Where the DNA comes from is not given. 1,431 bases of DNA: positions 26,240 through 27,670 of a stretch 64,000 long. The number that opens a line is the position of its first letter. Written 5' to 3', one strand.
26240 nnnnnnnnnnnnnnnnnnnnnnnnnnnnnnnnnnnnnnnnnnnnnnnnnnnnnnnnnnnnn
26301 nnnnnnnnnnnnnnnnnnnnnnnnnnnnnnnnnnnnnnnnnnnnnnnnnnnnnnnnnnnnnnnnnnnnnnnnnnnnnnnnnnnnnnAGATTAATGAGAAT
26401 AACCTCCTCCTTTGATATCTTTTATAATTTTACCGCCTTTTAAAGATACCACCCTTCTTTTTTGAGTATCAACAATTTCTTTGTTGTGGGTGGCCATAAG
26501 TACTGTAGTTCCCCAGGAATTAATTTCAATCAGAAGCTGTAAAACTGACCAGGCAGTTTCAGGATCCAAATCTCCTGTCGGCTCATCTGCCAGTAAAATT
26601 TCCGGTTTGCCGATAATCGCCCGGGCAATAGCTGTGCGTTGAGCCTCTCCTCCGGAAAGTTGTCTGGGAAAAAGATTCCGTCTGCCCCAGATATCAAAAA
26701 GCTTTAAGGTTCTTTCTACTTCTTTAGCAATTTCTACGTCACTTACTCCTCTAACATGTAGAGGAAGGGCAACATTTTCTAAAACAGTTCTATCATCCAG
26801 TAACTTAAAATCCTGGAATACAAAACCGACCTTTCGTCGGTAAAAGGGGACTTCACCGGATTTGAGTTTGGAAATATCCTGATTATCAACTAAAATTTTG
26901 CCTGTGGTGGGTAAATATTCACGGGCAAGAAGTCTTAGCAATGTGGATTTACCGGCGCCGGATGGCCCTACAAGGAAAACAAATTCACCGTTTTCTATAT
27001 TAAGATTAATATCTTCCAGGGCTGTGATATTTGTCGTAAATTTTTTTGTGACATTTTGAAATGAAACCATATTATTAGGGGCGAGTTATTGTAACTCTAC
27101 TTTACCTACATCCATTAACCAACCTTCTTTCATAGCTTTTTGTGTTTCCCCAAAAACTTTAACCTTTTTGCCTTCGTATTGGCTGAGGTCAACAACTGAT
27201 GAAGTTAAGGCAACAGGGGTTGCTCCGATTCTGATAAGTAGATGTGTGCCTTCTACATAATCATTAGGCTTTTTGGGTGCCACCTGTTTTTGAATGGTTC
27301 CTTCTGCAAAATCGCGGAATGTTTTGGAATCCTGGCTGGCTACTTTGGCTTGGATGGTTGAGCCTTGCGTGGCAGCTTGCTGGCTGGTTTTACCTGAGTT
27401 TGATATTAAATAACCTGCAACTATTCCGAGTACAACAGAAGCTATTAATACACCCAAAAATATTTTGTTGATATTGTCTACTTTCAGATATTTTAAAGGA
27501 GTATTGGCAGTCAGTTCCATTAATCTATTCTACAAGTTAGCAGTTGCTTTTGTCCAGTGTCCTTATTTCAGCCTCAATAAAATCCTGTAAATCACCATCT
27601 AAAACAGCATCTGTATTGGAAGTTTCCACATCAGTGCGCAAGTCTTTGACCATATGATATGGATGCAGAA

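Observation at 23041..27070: FtsEX followed by two coiled-coil hydrolases, one M23 and one papain-like, with a shared coiled-coil and a 40-nt identical stretch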

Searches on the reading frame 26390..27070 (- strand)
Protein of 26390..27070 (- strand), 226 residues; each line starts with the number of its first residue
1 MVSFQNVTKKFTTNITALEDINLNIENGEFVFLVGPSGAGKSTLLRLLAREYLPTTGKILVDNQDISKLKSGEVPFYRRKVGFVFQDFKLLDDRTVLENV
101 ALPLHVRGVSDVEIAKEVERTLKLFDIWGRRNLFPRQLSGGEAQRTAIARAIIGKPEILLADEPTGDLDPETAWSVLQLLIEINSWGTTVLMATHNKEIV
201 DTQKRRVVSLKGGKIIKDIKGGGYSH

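Call 4: search_protein_families(library=pfam, proteins=[window:26390-27070:-], max_evalue=0.01)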
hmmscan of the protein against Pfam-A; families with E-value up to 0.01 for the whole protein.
window:26390-27070:- (226 aa): 17 families
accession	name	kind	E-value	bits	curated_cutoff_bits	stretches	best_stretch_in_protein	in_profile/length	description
PF00005.33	ABC_tran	-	8.8e-37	127.2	25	1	18-165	1-136/137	ABC transporter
PF13304.12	AAA_21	-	6.2e-09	36.8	27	2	30-49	1-20/304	AAA domain, putative AbiEii toxin, Type IV TA system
PF13191.12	AAA_16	-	1e-05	26.6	32.6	1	26-57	22-53/167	AAA ATPase domain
PF03193.22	RsgA_GTPase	-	2.3e-05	24.7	30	1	15-59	94-137/174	RsgA GTPase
PF20720.3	nSTAND3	-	6.5e-05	23.1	27.2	1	22-70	11-58/155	Novel STAND NTPase 3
PF13401.12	AAA_22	-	0.00022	22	27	1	28-53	5-30/130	AAA domain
PF13481.12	AAA_25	-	0.00056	20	27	1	25-60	30-63/195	AAA domain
PF13555.12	AAA_29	-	0.0011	19.1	27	1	24-45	18-39/61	P-loop containing region of AAA domain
PF13238.12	AAA_18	-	0.0018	19.2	29.4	1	31-52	1-24/128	AAA domain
PF02463.25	SMC_N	-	0.0023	17.8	40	0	28-203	24-205/220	RecF/RecN/SMC N terminal domain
PF25199.1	nSTAND_NTPase5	-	0.0028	18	34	1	26-61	39-75/145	Novel STAND NTPase 5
PF06414.18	Zeta_toxin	-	0.0029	17.5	22.3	1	29-66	17-54/199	Zeta toxin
PF13175.12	AAA_15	-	0.0039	17.3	32.1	0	17-48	13-43/374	AAA ATPase domain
PF13173.12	AAA_14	-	0.0059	17.1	27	1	29-68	3-42/129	AAA domain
PF24389.1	ORC-CDC6-like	-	0.0061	15.8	27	1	6-52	15-56/571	ORC-CDC6-like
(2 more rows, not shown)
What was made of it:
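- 26390..27070 (-): ftsE, the ABC ATPase. Pfam ABC_tran, E 9e-37 (call 4).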

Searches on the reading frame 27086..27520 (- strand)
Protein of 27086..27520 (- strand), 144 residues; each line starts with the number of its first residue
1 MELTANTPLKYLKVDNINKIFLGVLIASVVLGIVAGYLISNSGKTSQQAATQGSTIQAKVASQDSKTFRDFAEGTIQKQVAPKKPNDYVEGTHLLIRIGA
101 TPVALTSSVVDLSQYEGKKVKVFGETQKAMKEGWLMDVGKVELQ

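Call 4: search_protein_families(library=pfam, proteins=[window:27086-27520:-], max_evalue=0.01)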
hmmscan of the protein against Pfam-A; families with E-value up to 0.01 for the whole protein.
window:27086-27520:- (144 aa): 0 families

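Call 20: search_protein_families(library=ncbifam, proteins=[window:27086-27520:-], max_evalue=0.01)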
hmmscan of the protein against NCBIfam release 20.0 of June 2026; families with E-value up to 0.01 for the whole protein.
window:27086-27520:- (144 aa): 0 families

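Call 65: search_protein_families(library=phrogs, proteins=[window:27086-27520:-], max_evalue=0.001)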
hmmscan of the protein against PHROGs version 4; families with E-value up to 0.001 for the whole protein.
window:27086-27520:- (144 aa): 0 families
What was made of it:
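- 27086..27520 (-): 144-aa protein with one N-terminal transmembrane helix and an extracytoplasmic domain. It matches no known family. It is a candidate accessory component of the FtsEX module. No hit in Pfam, NCBIfam or PHROGs (calls 4, 20, 65).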
